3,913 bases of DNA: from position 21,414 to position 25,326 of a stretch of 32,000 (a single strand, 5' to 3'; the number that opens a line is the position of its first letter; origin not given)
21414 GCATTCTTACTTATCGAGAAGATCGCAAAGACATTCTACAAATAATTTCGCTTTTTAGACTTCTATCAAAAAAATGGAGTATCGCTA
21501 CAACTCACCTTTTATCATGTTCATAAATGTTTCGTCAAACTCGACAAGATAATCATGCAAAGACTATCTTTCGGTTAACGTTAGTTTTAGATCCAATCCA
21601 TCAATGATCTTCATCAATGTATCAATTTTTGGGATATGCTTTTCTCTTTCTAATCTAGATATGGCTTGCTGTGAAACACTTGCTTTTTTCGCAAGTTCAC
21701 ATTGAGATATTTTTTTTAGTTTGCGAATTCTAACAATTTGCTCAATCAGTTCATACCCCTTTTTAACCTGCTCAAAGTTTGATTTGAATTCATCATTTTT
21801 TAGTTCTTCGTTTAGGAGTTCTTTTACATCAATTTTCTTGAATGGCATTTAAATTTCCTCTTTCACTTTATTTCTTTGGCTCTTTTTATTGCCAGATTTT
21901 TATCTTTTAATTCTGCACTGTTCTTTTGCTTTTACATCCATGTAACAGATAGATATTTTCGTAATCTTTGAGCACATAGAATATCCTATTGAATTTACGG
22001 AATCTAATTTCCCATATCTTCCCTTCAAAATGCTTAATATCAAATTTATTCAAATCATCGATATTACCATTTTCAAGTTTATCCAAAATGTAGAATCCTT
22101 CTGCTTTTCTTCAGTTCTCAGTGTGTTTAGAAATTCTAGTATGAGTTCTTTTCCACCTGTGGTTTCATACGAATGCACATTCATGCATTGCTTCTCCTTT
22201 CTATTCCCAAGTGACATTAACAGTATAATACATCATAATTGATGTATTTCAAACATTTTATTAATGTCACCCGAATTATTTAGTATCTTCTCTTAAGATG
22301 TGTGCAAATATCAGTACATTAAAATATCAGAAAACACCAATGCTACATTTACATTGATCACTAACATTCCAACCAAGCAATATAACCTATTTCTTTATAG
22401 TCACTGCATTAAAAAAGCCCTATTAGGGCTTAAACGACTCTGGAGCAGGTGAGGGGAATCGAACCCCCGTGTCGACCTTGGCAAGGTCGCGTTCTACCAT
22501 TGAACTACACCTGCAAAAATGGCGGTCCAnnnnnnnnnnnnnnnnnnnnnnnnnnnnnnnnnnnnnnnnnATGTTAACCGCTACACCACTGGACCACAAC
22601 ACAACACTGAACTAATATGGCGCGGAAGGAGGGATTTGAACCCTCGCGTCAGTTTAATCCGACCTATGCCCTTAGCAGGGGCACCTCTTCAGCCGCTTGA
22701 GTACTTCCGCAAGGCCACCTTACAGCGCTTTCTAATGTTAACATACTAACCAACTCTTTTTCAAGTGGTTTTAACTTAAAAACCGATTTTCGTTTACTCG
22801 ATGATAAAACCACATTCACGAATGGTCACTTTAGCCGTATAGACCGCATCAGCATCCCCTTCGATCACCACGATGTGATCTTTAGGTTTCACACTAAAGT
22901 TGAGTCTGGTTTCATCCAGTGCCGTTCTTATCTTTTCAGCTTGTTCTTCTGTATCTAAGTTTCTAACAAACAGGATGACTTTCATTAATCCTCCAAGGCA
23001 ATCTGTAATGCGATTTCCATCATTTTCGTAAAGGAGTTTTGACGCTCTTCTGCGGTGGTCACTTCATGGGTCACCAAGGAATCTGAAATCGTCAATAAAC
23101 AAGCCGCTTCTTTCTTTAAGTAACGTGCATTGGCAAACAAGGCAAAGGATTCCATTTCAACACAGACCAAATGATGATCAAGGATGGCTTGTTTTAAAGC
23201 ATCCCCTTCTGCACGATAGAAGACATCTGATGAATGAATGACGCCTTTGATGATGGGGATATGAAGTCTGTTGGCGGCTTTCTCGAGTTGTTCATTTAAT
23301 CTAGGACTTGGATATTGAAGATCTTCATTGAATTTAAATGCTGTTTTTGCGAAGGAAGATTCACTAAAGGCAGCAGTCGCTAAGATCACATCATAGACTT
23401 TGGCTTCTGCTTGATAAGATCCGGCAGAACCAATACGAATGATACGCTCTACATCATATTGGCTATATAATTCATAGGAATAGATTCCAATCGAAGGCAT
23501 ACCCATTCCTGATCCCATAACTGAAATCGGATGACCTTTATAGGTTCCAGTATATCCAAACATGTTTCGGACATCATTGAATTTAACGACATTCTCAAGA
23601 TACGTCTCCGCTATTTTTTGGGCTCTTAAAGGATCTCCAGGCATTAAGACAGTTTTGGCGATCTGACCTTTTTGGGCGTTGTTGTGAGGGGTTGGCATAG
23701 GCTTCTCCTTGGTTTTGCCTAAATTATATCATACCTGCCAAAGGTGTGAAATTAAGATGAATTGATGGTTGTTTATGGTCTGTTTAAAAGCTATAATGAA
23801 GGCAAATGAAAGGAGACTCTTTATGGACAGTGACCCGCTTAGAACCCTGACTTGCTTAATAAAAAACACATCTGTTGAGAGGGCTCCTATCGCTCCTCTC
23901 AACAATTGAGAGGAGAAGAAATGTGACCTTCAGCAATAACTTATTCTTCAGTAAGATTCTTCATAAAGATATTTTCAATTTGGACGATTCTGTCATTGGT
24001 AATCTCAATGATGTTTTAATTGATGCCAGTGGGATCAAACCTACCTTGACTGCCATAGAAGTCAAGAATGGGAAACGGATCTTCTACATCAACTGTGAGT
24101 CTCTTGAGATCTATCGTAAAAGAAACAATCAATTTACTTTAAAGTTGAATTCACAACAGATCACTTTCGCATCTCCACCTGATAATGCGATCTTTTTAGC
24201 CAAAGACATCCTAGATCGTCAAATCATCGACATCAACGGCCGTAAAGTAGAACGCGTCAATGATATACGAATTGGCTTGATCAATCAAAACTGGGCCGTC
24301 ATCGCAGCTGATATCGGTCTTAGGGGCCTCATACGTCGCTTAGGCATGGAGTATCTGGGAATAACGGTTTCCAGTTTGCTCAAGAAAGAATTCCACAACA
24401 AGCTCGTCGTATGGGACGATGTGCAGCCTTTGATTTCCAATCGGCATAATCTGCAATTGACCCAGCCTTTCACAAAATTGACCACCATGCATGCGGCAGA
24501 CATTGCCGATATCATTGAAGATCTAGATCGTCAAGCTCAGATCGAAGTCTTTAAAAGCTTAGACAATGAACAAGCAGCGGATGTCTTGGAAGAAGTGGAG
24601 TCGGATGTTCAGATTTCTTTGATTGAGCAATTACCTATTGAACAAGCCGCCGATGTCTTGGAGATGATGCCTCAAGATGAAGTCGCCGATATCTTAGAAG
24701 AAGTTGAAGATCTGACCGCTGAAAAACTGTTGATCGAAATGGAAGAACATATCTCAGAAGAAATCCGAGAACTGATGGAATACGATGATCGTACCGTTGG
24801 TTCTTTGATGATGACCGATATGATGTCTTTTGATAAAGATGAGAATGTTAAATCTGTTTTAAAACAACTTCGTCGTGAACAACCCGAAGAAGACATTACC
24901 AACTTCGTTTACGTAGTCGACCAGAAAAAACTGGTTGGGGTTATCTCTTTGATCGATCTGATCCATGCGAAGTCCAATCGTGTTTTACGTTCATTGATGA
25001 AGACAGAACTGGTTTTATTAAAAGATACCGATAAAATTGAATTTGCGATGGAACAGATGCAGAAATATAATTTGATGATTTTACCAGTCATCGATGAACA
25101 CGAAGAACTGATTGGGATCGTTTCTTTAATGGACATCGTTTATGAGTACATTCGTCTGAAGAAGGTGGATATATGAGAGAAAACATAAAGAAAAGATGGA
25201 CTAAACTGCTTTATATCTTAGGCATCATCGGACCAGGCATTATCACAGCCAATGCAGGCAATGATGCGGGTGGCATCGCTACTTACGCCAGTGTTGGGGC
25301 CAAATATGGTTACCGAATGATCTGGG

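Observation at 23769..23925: Leader with a Pro-containing uORF threaded through a three-way alternative hairpin that can sequester the SD of the Mg2+ operon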

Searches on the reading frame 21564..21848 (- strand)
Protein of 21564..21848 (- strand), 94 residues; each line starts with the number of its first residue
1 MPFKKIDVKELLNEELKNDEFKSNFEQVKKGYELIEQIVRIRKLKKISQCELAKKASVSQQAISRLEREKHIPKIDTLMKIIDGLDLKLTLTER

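Call 60: search_protein_families(library=pfam, proteins=[window:21564-21848:-], max_evalue=1)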
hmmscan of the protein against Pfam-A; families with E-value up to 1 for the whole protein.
window:21564-21848:- (94 aa): 14 families
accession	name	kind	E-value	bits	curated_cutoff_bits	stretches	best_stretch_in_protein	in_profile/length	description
PF01381.28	HTH_3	-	1.8e-12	47.5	23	1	40-90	3-53/55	Helix-turn-helix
PF13443.12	HTH_26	-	5.1e-05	23.9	22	1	40-88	4-53/63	Cro/C1-type HTH DNA-binding domain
PF21716.3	dnstrm_HI1420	-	5.1e-05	23.5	27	1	4-91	3-88/90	Probable addiction module antidote protein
PF13560.12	HTH_31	-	6.4e-05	23.6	27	1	42-92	10-61/64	Helix-turn-helix domain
PF12844.13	HTH_19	-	0.00011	22.5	30.2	1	38-82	4-48/64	Helix-turn-helix domain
PF13744.12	HTH_37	-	0.00013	22.1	27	1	32-90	17-76/80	Helix-turn-helix domain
PF04545.22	Sigma70_r4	-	0.0016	18.4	24.1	1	37-68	11-42/50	Sigma-70, region 4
PF15731.11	MqsA_antitoxin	-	0.012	16.2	30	1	25-85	61-120/131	Antitoxin component of bacterial toxin-antitoxin system, MqsA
PF22495.2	HTH_92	-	0.028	14.2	27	1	40-74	2-36/45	RsaL-like HTH domain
PF00617.24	RasGEF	-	0.04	14.2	23.1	1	3-86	14-97/181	RasGEF domain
PF07022.19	Phage_CI_repr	-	0.054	14.3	22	1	40-89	5-54/65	Bacteriophage CI repressor helix-turn-helix domain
PF17799.7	RRM_Rrp7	-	0.073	13.3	25.7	1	19-91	55-129/161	Rrp7 RRM-like N-terminal domain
PF08279.18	HTH_11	-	0.08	13.3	25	1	36-65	3-34/55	HTH domain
PF15943.11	YdaS_toxin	-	0.094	13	30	1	48-73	10-36/65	Bacterial toxin YdaS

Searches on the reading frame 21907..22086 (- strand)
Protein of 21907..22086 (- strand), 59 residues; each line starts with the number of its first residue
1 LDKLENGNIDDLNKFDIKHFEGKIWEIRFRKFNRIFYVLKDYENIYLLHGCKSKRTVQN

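Call 60: search_protein_families(library=pfam, proteins=[window:21907-22086:-], max_evalue=1)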
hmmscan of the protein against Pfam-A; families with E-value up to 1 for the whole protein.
window:21907-22086:- (59 aa): 2 families
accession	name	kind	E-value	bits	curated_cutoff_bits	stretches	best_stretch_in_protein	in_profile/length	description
PF05973.20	Gp49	-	3.7e-08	33.8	23.9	1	1-54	18-73/90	Phage derived protein Gp49-like (DUF891)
PF19004.6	DUF5733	-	0.1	13.1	27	1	14-57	48-90/115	Family of unknown function (DUF5733)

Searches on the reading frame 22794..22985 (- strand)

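Call 60: search_protein_families(library=pfam, proteins=[window:22794-22985:-], max_evalue=1)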
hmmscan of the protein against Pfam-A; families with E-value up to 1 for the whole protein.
window:22794-22985:- (63 aa): 3 families
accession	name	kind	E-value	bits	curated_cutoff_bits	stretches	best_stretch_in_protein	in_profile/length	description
PF00403.32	HMA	-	0.058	14.2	24.8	1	6-60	3-61/62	Heavy-metal-associated domain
PF07993.18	NAD_binding_4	-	0.088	12.4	20.1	1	2-45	25-70/258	Male sterility protein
PF00013.35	KH_1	-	0.098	12.9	21.5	1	26-57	31-66/66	KH domain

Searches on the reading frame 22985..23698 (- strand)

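Call 6: search_protein_families(library=pfam, proteins=[window:22985-23698:-])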
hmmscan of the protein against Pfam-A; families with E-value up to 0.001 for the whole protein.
window:22985-23698:- (237 aa): 1 family
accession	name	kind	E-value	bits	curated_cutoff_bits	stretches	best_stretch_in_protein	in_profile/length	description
PF01048.26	PNP_UDP_1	-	1.4e-36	126.5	25.1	1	16-233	2-227/233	Phosphorylase superfamily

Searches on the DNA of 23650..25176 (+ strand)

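Call 4: search_rna_families(source=window, start=23650, end=24050, threshold=evalue, max_evalue=10, show_alignments=3)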
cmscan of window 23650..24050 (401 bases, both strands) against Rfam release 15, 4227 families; matches with E-value up to 10: 4.
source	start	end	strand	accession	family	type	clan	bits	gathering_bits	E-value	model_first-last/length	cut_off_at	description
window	23735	23805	+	RF00606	SNORD93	Gene; snRNA; snoRNA; CD-box;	-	19.7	60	0.44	1-74/74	no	Small nucleolar RNA SNORD93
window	23897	23989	-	RF00537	snoMe28S-Am2634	Gene; snRNA; snoRNA; CD-box;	-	17.9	50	2.7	1-97/97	no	Small nucleolar RNA Me28S-Am2634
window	23673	23754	+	RF02412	snoR144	Gene; snRNA; snoRNA; HACA-box;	-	15.6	100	1.9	1-145/145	no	Small nucleolar RNA snoR144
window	23917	24006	-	RF00580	SNORD91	Gene; snRNA; snoRNA; CD-box;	-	15.2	51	9.1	1-95/95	no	Small nucleolar RNA SNORD91 family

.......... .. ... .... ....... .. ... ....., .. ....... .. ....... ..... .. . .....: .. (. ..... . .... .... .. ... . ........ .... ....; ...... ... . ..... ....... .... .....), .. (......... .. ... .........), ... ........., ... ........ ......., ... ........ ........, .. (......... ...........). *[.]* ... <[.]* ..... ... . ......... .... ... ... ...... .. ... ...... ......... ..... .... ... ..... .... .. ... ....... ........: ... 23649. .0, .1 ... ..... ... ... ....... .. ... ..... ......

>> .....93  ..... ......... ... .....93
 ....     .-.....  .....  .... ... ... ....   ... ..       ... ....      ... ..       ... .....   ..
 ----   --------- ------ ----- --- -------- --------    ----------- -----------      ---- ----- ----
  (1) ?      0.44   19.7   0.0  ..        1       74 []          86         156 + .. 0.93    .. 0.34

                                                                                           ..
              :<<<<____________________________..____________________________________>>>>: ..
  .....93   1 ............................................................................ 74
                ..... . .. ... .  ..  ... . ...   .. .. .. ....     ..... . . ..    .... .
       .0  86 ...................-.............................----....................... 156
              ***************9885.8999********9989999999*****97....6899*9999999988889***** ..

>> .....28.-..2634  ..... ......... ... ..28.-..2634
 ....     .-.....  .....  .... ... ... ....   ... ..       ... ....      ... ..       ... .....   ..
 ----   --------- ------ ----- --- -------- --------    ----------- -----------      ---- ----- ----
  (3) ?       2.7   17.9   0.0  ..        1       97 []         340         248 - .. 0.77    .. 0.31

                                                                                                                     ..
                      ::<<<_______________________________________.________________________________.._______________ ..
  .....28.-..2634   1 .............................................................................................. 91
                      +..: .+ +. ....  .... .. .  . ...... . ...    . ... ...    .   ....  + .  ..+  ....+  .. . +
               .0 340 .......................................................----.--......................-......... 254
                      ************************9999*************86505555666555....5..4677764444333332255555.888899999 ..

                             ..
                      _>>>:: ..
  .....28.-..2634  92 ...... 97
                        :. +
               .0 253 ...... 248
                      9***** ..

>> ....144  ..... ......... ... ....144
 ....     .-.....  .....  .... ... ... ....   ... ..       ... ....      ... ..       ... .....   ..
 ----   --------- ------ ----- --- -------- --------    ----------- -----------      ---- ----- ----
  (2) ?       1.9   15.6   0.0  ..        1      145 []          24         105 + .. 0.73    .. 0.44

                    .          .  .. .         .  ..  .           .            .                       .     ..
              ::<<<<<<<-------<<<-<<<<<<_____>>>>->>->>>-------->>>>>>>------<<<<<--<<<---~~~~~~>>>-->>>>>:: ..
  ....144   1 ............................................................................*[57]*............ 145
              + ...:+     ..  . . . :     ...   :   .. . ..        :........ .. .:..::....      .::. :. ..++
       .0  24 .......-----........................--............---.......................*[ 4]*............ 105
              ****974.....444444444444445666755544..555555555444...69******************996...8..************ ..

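Call 22: search_rna_families(sources=[L007, L009, L010, L012, L016, L020, L021, L023, L024, L025, L026, L027, L028, L030, L032, L034, L038, L039, L040, L041], threshold=gathering)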
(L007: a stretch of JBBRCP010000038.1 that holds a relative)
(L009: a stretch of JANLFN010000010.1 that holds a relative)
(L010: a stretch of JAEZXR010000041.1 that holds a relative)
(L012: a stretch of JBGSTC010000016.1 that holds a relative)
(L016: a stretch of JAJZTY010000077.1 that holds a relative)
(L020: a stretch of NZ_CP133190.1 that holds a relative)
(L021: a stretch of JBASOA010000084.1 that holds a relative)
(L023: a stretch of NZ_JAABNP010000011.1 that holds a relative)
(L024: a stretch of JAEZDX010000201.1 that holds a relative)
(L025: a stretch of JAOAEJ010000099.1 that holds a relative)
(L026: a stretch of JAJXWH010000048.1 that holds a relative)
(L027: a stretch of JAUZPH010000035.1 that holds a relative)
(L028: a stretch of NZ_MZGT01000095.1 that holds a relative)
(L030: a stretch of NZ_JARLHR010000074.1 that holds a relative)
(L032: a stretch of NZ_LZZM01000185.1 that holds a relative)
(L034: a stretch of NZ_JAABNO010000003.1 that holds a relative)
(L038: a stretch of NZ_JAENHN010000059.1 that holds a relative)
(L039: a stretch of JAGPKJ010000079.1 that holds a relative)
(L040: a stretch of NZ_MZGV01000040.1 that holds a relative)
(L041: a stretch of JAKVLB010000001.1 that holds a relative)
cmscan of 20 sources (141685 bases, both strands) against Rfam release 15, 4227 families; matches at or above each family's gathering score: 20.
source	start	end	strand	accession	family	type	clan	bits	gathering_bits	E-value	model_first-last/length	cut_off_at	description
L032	2585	2756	+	RF00380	Magnesium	Cis-reg; riboswitch;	-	153.7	44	8.8e-35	1-169/169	no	M-box riboswitch aptamer (ykoK leader)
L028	2578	2749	+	RF00380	Magnesium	Cis-reg; riboswitch;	-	152.6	44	1.7e-34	1-169/169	no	M-box riboswitch aptamer (ykoK leader)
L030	2580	2751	+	RF00380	Magnesium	Cis-reg; riboswitch;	-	152.5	44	1.8e-34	1-169/169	no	M-box riboswitch aptamer (ykoK leader)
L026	2581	2752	+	RF00380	Magnesium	Cis-reg; riboswitch;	-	151.2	44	4e-34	1-169/169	no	M-box riboswitch aptamer (ykoK leader)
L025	2558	2724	+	RF00380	Magnesium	Cis-reg; riboswitch;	-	150.1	44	7.8e-34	1-169/169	no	M-box riboswitch aptamer (ykoK leader)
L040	2604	2775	+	RF00380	Magnesium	Cis-reg; riboswitch;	-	149.3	44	1.2e-33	1-169/169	no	M-box riboswitch aptamer (ykoK leader)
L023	2579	2750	+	RF00380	Magnesium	Cis-reg; riboswitch;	-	147.4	44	3.9e-33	1-169/169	no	M-box riboswitch aptamer (ykoK leader)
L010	2642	2808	+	RF00380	Magnesium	Cis-reg; riboswitch;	-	142.8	44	6.1e-32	1-169/169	no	M-box riboswitch aptamer (ykoK leader)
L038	2443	2628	+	RF00380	Magnesium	Cis-reg; riboswitch;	-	142.1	44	9.8e-32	1-169/169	no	M-box riboswitch aptamer (ykoK leader)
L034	2321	2509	+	RF00380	Magnesium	Cis-reg; riboswitch;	-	140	44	3.5e-31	1-169/169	no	M-box riboswitch aptamer (ykoK leader)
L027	2408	2570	+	RF00380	Magnesium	Cis-reg; riboswitch;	-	107.9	44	9.7e-23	1-169/169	no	M-box riboswitch aptamer (ykoK leader)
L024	2491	2651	+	RF00380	Magnesium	Cis-reg; riboswitch;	-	106.7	44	2e-22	1-169/169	no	M-box riboswitch aptamer (ykoK leader)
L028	2127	2258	-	RF00379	c-di-AMP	Cis-reg; riboswitch;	-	99.8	38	3.8e-22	1-134/134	no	c-di-AMP riboswitch aptamer (ydaO/yuaA leader)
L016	2539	2735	-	RF00230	T-box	Cis-reg; leader;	-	97.8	93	6.2e-20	1-219/219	no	T-box leader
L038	1789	1861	-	RF00005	tRNA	Gene; tRNA;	CL00001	62.8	29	6.8e-11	1-71/71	no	tRNA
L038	2152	2224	-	RF00005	tRNA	Gene; tRNA;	CL00001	62.8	29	6.8e-11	1-71/71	no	tRNA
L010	2358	2429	-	RF00005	tRNA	Gene; tRNA;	CL00001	59.5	29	5.4e-10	1-71/71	no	tRNA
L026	5750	5836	+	RF00005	tRNA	Gene; tRNA;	CL00001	57.5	29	1.8e-09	1-71/71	no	tRNA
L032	5946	6032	+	RF00005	tRNA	Gene; tRNA;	CL00001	57.5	29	1.8e-09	1-71/71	no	tRNA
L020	2519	2592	-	RF01734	Fluoride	Cis-reg; riboswitch;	-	45.3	34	5.4e-09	1-64/64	no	Fluoride riboswitch aptamer (crcB RNA motif)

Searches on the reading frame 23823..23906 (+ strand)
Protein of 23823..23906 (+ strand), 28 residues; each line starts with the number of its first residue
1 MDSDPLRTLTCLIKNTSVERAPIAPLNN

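Call 59: search_protein_families(library=ncbifam, proteins=[window:23823-23906:+], max_evalue=10)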
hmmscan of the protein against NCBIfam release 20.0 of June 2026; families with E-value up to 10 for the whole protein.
seq(28 aa): 0 families

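Call 60: search_protein_families(library=pfam, proteins=[window:23823-23906:+], max_evalue=1)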
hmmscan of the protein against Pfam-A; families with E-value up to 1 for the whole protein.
seq(28 aa): 0 families
